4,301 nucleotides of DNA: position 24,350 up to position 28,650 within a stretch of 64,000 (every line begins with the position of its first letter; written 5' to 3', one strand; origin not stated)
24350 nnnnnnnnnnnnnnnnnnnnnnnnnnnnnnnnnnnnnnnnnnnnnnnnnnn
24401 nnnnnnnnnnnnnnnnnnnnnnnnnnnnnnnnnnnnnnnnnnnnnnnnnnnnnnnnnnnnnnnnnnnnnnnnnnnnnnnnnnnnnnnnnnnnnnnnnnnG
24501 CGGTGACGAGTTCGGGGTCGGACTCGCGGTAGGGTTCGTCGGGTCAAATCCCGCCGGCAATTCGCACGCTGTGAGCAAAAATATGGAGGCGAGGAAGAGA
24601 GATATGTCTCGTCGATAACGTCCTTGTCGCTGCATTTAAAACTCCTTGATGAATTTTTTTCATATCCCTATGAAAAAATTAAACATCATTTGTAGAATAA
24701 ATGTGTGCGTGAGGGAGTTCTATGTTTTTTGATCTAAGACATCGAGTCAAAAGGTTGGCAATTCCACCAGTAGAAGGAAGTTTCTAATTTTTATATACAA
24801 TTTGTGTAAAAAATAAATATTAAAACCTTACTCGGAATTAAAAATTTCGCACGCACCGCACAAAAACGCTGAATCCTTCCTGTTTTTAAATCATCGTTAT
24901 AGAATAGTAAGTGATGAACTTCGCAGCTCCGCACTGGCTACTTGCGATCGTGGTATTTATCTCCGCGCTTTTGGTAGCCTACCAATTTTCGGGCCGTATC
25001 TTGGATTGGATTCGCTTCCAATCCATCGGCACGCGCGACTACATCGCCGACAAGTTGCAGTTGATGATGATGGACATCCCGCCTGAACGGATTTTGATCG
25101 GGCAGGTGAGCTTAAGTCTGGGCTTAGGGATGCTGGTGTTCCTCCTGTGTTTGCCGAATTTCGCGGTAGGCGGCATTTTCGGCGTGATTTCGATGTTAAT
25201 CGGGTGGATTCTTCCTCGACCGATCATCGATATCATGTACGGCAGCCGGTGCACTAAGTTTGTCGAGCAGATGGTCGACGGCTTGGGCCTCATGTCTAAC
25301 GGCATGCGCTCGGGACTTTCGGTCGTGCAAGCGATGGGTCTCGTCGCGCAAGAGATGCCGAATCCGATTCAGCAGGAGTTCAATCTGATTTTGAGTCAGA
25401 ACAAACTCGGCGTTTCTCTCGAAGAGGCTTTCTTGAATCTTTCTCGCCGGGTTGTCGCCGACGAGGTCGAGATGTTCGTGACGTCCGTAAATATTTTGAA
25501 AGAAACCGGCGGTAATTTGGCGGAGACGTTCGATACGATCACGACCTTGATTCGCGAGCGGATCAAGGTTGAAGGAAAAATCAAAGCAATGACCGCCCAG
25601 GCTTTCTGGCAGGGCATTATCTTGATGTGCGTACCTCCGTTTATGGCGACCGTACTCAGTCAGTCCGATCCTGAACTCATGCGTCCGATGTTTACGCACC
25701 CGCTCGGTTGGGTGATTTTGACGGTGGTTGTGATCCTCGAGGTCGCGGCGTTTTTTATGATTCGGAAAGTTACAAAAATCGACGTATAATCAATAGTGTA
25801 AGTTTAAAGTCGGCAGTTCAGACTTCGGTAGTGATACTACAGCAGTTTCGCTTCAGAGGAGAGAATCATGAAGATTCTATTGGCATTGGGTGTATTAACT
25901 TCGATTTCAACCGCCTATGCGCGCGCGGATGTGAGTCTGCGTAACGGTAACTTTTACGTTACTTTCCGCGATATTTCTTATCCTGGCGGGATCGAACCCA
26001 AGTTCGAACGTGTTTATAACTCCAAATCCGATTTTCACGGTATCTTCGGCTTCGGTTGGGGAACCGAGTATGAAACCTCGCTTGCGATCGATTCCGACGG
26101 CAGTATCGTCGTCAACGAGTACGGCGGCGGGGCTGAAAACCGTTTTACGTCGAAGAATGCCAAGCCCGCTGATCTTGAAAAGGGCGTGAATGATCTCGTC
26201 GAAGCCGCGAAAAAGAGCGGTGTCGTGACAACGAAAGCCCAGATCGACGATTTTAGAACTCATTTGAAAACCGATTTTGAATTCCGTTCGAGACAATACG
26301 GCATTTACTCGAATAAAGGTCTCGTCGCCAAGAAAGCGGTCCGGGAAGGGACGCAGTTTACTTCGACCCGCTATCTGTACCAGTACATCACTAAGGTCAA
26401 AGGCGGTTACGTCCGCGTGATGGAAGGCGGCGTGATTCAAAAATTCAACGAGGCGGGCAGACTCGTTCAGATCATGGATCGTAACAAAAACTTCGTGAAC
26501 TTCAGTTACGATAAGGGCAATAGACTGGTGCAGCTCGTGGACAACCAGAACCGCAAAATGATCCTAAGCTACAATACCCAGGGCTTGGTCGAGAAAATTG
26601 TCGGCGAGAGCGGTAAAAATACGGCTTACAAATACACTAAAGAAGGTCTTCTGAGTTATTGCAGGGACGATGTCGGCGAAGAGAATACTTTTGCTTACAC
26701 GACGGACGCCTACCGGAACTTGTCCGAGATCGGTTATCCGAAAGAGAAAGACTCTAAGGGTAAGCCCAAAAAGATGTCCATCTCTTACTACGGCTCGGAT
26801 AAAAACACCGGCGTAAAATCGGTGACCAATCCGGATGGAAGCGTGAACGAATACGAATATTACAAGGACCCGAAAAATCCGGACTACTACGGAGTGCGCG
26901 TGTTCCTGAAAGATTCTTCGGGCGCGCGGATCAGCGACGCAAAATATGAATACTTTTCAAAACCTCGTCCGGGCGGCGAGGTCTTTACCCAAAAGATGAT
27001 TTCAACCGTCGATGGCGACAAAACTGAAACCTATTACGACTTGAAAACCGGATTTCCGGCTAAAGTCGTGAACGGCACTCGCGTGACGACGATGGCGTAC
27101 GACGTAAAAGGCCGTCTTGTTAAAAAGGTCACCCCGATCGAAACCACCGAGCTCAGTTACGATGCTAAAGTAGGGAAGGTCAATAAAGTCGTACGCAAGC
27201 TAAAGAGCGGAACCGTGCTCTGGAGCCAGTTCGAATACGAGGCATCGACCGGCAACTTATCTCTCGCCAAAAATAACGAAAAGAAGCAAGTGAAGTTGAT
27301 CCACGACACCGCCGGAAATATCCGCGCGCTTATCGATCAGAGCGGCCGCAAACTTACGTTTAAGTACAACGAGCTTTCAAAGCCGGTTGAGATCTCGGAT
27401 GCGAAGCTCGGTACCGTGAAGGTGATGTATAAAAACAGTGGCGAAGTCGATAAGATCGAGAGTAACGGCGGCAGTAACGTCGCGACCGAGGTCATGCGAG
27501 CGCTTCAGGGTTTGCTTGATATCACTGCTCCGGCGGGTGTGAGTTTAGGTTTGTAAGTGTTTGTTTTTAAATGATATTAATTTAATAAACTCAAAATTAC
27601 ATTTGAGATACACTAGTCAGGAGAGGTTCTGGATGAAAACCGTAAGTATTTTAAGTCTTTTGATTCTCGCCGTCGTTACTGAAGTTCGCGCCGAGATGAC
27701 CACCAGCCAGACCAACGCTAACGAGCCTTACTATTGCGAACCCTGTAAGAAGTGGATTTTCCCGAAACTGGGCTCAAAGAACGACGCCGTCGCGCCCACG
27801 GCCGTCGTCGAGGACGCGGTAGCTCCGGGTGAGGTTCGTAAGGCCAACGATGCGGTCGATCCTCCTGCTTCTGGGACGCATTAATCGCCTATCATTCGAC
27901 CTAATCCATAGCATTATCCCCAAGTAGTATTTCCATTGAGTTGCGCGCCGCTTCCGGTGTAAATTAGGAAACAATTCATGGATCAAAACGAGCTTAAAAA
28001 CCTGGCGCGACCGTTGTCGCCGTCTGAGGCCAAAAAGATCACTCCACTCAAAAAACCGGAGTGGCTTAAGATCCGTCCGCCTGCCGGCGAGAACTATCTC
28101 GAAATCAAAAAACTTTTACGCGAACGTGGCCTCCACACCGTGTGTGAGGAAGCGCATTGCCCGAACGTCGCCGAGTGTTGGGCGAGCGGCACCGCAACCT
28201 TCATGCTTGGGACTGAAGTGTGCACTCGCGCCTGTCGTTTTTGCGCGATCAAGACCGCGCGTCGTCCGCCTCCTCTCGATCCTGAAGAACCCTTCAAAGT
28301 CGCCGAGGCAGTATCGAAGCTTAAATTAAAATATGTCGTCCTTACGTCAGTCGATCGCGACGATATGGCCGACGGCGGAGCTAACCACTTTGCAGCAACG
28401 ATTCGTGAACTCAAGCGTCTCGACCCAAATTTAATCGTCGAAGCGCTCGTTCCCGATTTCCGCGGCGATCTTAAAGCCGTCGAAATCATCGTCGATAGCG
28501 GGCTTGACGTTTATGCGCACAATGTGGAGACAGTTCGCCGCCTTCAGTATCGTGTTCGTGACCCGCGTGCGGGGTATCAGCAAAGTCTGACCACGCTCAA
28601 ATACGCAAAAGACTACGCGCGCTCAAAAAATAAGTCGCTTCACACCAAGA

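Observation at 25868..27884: YD-repeat secreted protein plus a small repeat-tailed secreted ORF immediately after tadB, resembling the Bdellovibrio host-interaction (hit) locus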

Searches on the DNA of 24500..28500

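Call 38: search_rna_families(source=window, start=24500, end=28500, threshold=evalue, max_evalue=1)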
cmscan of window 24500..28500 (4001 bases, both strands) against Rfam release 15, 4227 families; matches with E-value up to 1: 0.
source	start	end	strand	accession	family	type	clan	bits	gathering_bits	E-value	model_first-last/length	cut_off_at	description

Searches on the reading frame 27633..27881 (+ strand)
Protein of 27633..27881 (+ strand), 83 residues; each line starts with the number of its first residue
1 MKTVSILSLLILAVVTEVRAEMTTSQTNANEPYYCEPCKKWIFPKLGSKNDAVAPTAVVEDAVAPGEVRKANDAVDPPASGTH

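Call 3: search_protein_families(library=pfam, proteins=[window:27633-27881:+], max_evalue=0.01)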
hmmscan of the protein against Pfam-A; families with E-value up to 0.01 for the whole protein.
window:27633-27881:+ (83 aa): 1 family
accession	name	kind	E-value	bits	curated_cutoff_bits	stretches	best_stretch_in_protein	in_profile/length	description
PF25164.1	CoiA_N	-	0.007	16.3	26.3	1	25-50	10-35/50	Competence protein CoiA, N-terminal domain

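Call 17: find_homologous_proteins(query=window:27633-27881:+, max_evalue=10)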
Query window:27633-27881:+ (83 aa): 2 proteins with E <= 10 among 2 candidates.
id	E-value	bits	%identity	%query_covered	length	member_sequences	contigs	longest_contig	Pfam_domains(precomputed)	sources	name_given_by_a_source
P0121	1.4e-47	176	100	100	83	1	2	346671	-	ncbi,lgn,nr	ncbi:MAG: hypothetical protein JST80_10435 [Bdellovibrionales bacterium]|nr:hypothetical protein [Bd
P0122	3.5e-32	128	77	100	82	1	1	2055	-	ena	-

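Call 19: find_encoding_contigs(protein=P0122, flank=5000, max_places=4)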
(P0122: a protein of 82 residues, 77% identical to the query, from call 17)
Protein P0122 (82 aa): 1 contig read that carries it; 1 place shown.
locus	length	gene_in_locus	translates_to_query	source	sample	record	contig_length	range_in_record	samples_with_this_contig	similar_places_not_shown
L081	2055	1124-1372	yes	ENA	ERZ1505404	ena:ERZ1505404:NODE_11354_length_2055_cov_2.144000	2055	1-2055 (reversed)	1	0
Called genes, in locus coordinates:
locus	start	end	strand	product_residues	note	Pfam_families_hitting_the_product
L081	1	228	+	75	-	?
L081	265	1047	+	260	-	PF05593:RHS_repeat (faint), PF25023:TEN_YD-shell (faint)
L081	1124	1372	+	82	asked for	-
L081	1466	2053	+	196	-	?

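Call 53: search_protein_representatives(alignment_id=A5)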
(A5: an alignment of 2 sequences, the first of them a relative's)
Query: 2 sequences, 83 profile positions. Proteins with E-value up to 0.001 (for the whole library): 3; up to 1e-10: 2; up to 1e-30: 1. The best 3 are listed.
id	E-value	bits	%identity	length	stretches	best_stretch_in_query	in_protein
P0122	2.0e-49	181.9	-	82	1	1-83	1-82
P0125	4.9e-21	91.0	-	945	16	25-48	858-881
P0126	3.3e-04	37.1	-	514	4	19-42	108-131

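Call 65: predict_structure(alignment_id=A5)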
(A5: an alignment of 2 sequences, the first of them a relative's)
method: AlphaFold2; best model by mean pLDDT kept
length: 83 residues; sequences in the alignment: 2
mean_pLDDT: 53.4   pTM: 0.23
mean pLDDT of the five models: 53.4, 53.3, 51.0, 43.4, 40.7
residues with pLDDT >= 90: 0; 70-90: 15; 50-70: 27; < 50: 41
segments of 3 or more residues with pLDDT < 50: 25-27, 47-76, 78-83
pLDDT, mean of each block of 10 residues (from residue 1): 68 65 50 69 54 39 40 46 38
secondary structure, 60 per line:
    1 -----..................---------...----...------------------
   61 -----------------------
elements in order: H6-23 E33-35 E40-42
